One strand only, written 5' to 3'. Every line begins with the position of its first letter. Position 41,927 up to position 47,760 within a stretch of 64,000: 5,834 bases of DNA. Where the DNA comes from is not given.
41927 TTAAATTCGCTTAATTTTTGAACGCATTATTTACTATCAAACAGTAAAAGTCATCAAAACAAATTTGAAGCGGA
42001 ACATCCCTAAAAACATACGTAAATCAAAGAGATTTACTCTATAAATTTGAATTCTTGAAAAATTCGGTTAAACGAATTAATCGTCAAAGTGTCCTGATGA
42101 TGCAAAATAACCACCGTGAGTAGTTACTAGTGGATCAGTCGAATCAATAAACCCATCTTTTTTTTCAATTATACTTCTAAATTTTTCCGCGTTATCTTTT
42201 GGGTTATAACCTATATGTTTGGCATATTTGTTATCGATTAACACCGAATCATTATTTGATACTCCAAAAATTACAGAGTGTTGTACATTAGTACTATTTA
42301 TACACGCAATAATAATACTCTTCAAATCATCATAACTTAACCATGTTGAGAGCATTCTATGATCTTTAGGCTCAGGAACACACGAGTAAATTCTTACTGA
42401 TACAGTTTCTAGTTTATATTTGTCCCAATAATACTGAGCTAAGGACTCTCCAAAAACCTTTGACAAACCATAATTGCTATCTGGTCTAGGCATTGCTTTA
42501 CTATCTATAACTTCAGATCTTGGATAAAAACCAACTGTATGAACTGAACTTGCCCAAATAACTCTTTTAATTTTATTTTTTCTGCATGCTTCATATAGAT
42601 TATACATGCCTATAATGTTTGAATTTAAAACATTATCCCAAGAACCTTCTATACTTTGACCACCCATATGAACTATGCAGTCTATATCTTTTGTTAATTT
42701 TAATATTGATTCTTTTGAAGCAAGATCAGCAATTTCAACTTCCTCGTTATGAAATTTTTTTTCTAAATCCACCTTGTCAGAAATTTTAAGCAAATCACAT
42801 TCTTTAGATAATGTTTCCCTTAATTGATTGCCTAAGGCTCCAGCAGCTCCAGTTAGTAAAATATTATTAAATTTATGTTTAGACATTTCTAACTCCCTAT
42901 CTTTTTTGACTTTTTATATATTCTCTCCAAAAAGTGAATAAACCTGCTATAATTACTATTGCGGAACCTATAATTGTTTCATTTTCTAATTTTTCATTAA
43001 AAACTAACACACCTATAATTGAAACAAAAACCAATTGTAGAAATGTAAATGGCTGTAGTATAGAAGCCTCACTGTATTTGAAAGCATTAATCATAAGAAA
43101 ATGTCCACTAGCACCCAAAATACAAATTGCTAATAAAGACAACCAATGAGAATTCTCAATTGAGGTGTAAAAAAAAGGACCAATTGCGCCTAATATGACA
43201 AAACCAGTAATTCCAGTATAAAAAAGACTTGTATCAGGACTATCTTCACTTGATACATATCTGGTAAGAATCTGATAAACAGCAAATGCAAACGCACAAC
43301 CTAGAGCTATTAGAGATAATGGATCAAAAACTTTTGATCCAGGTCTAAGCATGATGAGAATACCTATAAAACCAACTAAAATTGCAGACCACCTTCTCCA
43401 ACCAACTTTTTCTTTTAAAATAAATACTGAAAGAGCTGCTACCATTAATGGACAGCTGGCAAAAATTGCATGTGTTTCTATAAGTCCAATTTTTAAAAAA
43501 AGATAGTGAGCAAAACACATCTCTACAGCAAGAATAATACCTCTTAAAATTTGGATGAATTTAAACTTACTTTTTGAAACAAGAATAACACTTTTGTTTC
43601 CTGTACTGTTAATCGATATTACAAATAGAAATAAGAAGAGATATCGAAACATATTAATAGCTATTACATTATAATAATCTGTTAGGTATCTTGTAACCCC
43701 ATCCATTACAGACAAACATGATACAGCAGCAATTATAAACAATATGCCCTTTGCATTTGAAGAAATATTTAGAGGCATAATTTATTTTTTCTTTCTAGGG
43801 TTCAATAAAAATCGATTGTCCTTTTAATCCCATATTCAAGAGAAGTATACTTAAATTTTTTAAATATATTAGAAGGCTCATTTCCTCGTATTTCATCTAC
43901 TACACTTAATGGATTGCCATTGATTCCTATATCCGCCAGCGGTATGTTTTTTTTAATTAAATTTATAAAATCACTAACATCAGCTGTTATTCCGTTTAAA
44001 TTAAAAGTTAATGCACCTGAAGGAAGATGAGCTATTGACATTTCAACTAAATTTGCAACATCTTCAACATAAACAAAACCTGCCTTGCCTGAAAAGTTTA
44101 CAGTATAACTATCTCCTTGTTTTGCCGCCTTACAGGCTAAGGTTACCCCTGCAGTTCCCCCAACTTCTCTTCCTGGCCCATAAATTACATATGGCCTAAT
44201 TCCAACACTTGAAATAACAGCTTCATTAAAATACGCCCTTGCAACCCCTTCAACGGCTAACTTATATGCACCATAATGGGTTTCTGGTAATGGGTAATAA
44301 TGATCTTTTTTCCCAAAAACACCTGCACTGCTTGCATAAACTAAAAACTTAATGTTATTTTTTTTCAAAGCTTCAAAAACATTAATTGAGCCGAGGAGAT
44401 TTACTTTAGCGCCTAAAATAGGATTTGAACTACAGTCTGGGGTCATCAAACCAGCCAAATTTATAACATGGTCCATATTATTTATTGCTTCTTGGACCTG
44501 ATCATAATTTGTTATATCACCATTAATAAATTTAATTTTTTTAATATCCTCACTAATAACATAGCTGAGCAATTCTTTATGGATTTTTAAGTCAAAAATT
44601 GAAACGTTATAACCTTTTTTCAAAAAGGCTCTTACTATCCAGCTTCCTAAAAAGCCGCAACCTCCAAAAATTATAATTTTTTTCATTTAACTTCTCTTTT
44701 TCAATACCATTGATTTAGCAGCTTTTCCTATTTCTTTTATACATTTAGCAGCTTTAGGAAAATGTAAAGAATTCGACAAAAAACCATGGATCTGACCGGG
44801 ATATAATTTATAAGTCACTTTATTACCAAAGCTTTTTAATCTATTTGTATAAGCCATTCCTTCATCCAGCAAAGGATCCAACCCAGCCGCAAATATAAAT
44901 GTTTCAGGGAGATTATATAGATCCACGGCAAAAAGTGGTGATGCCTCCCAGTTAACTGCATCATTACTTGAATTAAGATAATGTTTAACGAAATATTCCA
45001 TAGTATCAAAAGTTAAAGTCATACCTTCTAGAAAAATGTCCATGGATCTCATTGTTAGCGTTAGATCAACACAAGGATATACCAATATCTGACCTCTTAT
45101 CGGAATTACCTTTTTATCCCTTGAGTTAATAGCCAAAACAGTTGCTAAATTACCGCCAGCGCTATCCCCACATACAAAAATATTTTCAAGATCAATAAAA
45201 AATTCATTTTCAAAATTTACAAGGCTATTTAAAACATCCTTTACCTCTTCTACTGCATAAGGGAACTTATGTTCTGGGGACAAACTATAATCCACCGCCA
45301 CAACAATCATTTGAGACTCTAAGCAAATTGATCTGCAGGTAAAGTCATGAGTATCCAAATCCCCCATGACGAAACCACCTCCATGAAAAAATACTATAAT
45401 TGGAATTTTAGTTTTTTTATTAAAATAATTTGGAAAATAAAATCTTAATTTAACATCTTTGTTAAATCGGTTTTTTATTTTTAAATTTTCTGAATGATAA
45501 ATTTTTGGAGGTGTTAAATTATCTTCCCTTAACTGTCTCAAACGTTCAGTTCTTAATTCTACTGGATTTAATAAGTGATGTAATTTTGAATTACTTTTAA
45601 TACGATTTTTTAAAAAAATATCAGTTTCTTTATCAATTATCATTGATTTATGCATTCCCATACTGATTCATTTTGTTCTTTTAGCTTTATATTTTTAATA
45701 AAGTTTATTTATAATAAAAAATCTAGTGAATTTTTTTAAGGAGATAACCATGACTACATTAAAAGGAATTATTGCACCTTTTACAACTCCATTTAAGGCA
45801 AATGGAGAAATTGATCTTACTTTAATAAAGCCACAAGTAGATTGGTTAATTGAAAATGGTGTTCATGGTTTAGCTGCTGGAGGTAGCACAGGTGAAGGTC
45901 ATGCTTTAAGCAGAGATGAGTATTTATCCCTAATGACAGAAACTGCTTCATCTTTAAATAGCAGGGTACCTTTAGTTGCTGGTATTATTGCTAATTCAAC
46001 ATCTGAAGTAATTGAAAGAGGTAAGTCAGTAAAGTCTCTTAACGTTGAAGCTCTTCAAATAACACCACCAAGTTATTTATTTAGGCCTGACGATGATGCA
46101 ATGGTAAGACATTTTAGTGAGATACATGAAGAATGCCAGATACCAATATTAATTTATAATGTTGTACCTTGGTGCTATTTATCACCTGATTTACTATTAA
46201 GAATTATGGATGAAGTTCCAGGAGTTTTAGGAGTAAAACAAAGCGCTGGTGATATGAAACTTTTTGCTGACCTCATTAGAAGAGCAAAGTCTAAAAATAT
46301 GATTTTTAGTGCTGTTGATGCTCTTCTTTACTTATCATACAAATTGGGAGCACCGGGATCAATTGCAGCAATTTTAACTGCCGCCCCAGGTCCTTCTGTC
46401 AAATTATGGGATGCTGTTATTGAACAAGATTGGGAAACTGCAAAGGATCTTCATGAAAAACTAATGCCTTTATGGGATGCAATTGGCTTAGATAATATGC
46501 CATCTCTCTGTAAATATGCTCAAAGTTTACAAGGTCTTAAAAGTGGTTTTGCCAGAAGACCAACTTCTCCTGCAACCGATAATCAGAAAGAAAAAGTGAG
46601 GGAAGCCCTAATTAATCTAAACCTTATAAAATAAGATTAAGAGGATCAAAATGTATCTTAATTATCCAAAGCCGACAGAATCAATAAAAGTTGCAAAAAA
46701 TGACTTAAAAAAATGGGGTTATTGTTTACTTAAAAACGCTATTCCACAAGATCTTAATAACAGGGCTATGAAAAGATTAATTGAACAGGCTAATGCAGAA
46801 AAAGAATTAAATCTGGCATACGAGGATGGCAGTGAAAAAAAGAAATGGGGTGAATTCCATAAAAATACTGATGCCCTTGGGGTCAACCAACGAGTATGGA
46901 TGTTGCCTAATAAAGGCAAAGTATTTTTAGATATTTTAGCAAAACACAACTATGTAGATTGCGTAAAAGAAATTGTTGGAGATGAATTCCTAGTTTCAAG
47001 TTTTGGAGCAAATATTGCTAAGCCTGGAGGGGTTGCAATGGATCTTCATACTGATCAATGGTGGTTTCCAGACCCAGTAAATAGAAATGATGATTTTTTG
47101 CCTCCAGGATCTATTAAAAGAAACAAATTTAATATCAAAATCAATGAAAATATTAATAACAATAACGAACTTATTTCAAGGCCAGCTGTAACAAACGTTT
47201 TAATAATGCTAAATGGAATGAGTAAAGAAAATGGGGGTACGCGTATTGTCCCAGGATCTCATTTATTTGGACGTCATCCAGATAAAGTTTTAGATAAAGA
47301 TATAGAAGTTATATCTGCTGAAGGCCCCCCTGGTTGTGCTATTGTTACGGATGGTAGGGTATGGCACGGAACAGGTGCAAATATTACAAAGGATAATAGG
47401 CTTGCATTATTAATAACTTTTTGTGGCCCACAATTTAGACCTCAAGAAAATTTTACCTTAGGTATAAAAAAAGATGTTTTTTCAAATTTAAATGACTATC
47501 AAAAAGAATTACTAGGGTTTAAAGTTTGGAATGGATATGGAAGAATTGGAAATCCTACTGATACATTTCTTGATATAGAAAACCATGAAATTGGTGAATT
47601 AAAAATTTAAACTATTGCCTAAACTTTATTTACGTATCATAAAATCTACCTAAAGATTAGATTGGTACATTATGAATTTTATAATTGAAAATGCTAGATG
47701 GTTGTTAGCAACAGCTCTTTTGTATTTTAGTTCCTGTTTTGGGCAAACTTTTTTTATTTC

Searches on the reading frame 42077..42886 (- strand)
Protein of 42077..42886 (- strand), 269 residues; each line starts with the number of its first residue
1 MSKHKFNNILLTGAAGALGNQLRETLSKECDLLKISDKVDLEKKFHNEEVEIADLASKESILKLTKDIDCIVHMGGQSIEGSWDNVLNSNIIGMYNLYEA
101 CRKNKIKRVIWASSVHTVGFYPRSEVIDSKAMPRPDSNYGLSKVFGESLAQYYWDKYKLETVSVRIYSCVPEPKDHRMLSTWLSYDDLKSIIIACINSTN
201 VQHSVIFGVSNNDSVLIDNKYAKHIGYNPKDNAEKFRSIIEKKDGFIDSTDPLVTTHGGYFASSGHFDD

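Call 3: search_protein_families(library=pfam, proteins=[window:42077-42886:-])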
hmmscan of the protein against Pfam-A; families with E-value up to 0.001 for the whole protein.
window:42077-42886:- (269 aa): 7 families
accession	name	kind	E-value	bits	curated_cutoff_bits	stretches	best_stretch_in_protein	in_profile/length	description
PF01370.27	Epimerase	-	1.5e-23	83.9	20.9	1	9-170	1-173/240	NAD dependent epimerase/dehydratase family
PF16363.11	GDP_Man_Dehyd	-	4.1e-14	53.2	27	1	30-167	39-181/332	GDP-mannose 4,6 dehydratase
PF01073.25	3Beta_HSD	-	4.8e-11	42.6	22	1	11-127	2-130/280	3-beta hydroxysteroid dehydrogenase/isomerase family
PF07993.18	NAD_binding_4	-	7.7e-07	29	20.1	1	57-175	78-213/258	Male sterility protein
PF02719.21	Polysacc_synt_2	-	2.6e-06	27.3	20.2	1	9-115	1-129/293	Polysaccharide biosynthesis protein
PF04321.23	RmlD_sub_bind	-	5.3e-06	26.1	27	1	8-152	2-138/287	RmlD substrate binding domain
PF13460.12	NAD_binding_10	-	3.1e-05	24.4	27.2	1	13-117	1-101/184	NAD(P)H-binding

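Call 4: search_protein_families(library=ncbifam, proteins=[window:42077-42886:-])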
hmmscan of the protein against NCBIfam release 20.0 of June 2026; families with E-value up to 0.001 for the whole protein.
window:42077-42886:- (269 aa): 20 families
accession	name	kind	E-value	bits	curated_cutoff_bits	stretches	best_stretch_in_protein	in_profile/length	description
NF041293.1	G6PDh_Azf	equivalog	1.4e-37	129.4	400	1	8-236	4-252/252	NAD-dependent glucose-6-phosphate dehydrogenase Azf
TIGR02197.1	heptose_epim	equivalog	6.5e-14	51.8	274.6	1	9-151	1-150/316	ADP-glyceromanno-heptose 6-epimerase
NF043036.1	ErythonDh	equivalog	7.1e-11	41.9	325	1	8-168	2-178/321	D-erythronate dehydrogenase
TIGR01179.1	galE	equivalog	9.3e-11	41.1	262.3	1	8-197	1-204/332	UDP-glucose 4-epimerase GalE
NF042423.1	oxyalk_red_Shew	equivalog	1.1e-09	37.8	580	1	4-167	6-172/331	2-alkyl-3-oxoalkanoate reductase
TIGR04180.1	EDH_00030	hypoth_equivalog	3.4e-09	36.2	475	1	10-167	2-173/297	NAD-dependent 4,6-dehydratase LegB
NF042422.1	oxyalk_red_OleD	equivalog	5.9e-09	35.7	580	1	8-115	2-111/329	2-alkyl-3-oxoalkanoate reductase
TIGR03466.1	HpnA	hypoth_equivalog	5.2e-08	32.2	367.65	1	9-160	3-161/327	hopanoid-associated sugar epimerase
NF052578.1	StrlDmthSdmBMthl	equivalog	6.6e-08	32.7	600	1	9-145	3-146/328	sterol demethylase protein SdmB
TIGR01746.1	Thioester-redct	subfamily_domain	3.7e-07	29.7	213.35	1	59-156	80-183/371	thioester reductase domain-containing protein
TIGR01181.1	dTDP_gluc_dehyt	equivalog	3.8e-07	29.5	365.1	1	39-164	46-176/321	dTDP-glucose 4,6-dehydratase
TIGR01777.1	yfcH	hypoth_equivalog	4.4e-07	29.8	207.35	1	9-125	1-120/292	TIGR01777 family oxidoreductase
TIGR04130.1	FnlA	equivalog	5e-07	28.9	730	1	8-132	6-140/337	UDP-N-acetylglucosamine 4,6-dehydratase/5-epimerase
NF007956.0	PRK10675.1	subfamily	5.8e-07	28.9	394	1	40-150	49-160/338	UDP-glucose 4-epimerase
TIGR01214.1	rmlD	equivalog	3.7e-06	26.3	224.05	1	9-155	2-140/285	dTDP-4-dehydrorhamnose reductase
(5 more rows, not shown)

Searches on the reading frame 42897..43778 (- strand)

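Call 70: search_protein_families(library=ncbifam, proteins=[window:42897-43778:-], max_evalue=1e-8)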
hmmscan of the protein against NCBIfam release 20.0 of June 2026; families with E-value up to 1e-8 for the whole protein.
window:42897-43778:- (293 aa): 1 family
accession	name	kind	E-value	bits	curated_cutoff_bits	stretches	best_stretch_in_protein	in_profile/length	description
TIGR00950.1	2A78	equivalog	6.5e-13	48.7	230.2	1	67-278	41-262/264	carboxylate/amino acid/amine transporter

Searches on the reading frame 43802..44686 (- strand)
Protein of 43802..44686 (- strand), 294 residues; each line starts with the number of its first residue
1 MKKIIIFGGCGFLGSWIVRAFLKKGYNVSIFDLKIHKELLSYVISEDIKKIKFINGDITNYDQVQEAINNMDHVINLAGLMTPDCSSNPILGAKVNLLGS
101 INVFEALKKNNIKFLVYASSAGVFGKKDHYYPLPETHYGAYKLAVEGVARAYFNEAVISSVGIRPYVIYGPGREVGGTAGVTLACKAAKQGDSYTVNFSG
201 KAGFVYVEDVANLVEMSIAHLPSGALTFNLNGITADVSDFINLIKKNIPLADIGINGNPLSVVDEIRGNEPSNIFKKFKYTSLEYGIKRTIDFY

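Call 70: search_protein_families(library=ncbifam, proteins=[window:43802-44686:-], max_evalue=1e-8)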
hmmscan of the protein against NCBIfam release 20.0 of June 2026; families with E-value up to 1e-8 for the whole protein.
window:43802-44686:- (294 aa): 14 families
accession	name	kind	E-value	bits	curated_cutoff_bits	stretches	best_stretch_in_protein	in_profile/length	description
TIGR04180.1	EDH_00030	hypoth_equivalog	4.6e-20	71.9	475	1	4-218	1-226/297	NAD-dependent 4,6-dehydratase LegB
TIGR01179.1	galE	equivalog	4.7e-19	68.4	262.3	1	3-164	1-172/332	UDP-glucose 4-epimerase GalE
NF043036.1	ErythonDh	equivalog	1.5e-16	60.5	325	1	3-173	2-185/321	D-erythronate dehydrogenase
TIGR02197.1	heptose_epim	equivalog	8.1e-14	51.5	274.6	1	4-224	1-237/316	ADP-glyceromanno-heptose 6-epimerase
NF042422.1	oxyalk_red_OleD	equivalog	9.7e-14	51.4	580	1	3-173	2-173/329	2-alkyl-3-oxoalkanoate reductase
NF007956.0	PRK10675.1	subfamily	3.2e-13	49.5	394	1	3-148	2-159/338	UDP-glucose 4-epimerase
TIGR01181.1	dTDP_gluc_dehyt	equivalog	5.4e-13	48.7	365.1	1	3-230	1-242/321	dTDP-glucose 4,6-dehydratase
NF042423.1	oxyalk_red_Shew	equivalog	4.8e-11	42.3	580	1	2-172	9-178/331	2-alkyl-3-oxoalkanoate reductase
NF041293.1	G6PDh_Azf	equivalog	2.6e-10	40.1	400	0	4-125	5-120/252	NAD-dependent glucose-6-phosphate dehydrogenase Azf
TIGR04130.1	FnlA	equivalog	4.2e-10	39.1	730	1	2-120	5-124/337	UDP-N-acetylglucosamine 4,6-dehydratase/5-epimerase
TIGR03589.1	PseB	equivalog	5.2e-10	38.8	407.75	1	2-147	5-144/324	UDP-N-acetylglucosamine 4,6-dehydratase (inverting)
TIGR02622.1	CDP_4_6_dhtase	equivalog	5.7e-10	38.9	278.45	1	2-136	5-145/352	CDP-glucose 4,6-dehydratase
TIGR03466.1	HpnA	hypoth_equivalog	2.7e-09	36.4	367.65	1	3-136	2-129/327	hopanoid-associated sugar epimerase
NF011728.1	PRK15181.1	equivalog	5.9e-09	35.4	760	1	3-222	17-255/348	Vi polysaccharide biosynthesis UDP-N-acetylglucosaminuronic acid C-4 epimerase TviC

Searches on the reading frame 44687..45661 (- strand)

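Call 70: search_protein_families(library=ncbifam, proteins=[window:44687-45661:-], max_evalue=1e-8)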
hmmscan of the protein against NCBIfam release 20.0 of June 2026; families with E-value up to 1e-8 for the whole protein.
window:44687-45661:- (324 aa): 8 families
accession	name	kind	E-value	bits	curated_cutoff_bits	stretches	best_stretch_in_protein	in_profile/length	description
NF058653.1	LipP1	equivalog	5.1e-83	278.4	350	1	18-313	8-298/300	LipP1 family hormone-sensitive lipase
NF033149.0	CHL_hydrolase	equivalog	1.2e-55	188.7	500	1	39-315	25-305/310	chloramphenicol hydrolase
NF007547.0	PRK10162.1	equivalog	3.1e-49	167.6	389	1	48-310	52-310/321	acetyl esterase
NF058651.1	GESAG_HSLs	subfamily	2e-28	99.3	430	1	88-313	69-290/296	GESAG motif subfamily hormone-sensitive lipase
NF058649.1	GTSAG_HSLs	subfamily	1.1e-22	80.9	380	1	52-311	57-304/312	GTSAG motif subfamily hormone-sensitive lipase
NF058650.1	GCSAG_HSLs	subfamily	2.4e-16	60.2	410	1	84-298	83-293/314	GCSAG motif subfamily hormone-sensitive lipase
NF052352.1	TriaclglyLipLipYMycb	equivalog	3.4e-09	36.3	450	1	159-295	257-378/397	triacylglycerol lipase LipY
NF052354.1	EstLipQMycob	equivalog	8.7e-09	34.5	700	0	83-279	162-360/418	esterase LipQ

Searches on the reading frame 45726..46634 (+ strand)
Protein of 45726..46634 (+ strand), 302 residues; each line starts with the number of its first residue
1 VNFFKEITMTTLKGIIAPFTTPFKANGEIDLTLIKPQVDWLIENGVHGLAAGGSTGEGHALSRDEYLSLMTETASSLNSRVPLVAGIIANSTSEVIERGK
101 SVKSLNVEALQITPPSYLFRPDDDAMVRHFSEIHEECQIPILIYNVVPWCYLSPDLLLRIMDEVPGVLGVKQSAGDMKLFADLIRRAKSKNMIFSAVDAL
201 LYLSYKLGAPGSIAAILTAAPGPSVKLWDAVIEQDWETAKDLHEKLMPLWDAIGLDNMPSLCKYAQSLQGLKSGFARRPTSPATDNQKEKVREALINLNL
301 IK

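Call 70: search_protein_families(library=ncbifam, proteins=[window:45726-46634:+], max_evalue=1e-8)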
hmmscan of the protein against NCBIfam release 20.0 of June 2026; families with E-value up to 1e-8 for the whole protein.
window:45726-46634:+ (302 aa): 7 families
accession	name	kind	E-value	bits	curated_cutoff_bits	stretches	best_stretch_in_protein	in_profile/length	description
TIGR00674.1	dapA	equivalog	3.1e-48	164.1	206.15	1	16-295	3-283/286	4-hydroxy-tetrahydrodipicolinate synthase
TIGR02313.1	HpaI-NOT-DapA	exception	2.5e-45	154.5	396.7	1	12-300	1-291/294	2,4-dihydroxyhept-2-ene-1,7-dioic acid aldolase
NF003164.0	PRK04147.1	equivalog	1.8e-29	102.9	281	1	10-294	2-286/294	N-acetylneuraminate lyase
NF002958.0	PRK03620.1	subfamily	3.3e-29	101.7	278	1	7-293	6-294/307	5-dehydro-4-deoxyglucarate dehydratase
NF040954.1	Arch_KDGaldase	equivalog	4.2e-28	98.5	390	1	15-296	3-279/288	bifunctional 2-dehydro-3-deoxy-phosphogluconate/2-dehydro-3-deoxy-6-phosphogalactonate aldolase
TIGR03249.1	KdgD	equivalog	8e-24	84.3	373.95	1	6-293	3-293/299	5-dehydro-4-deoxyglucarate dehydratase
TIGR00683.1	nanA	equivalog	8.1e-23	81.2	382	1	12-290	1-280/293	N-acetylneuraminate lyase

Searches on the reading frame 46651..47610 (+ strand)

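Call 70: search_protein_families(library=ncbifam, proteins=[window:46651-47610:+], max_evalue=1e-8)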
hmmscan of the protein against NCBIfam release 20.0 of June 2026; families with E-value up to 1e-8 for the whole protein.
window:46651-47610:+ (319 aa): 1 family
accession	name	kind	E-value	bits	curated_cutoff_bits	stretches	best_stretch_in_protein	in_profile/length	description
TIGR04436.1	SpoChoClust_3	subfamily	7.3e-11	41.8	200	0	17-137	10-116/300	putative 2OG-Fe(II) oxygenase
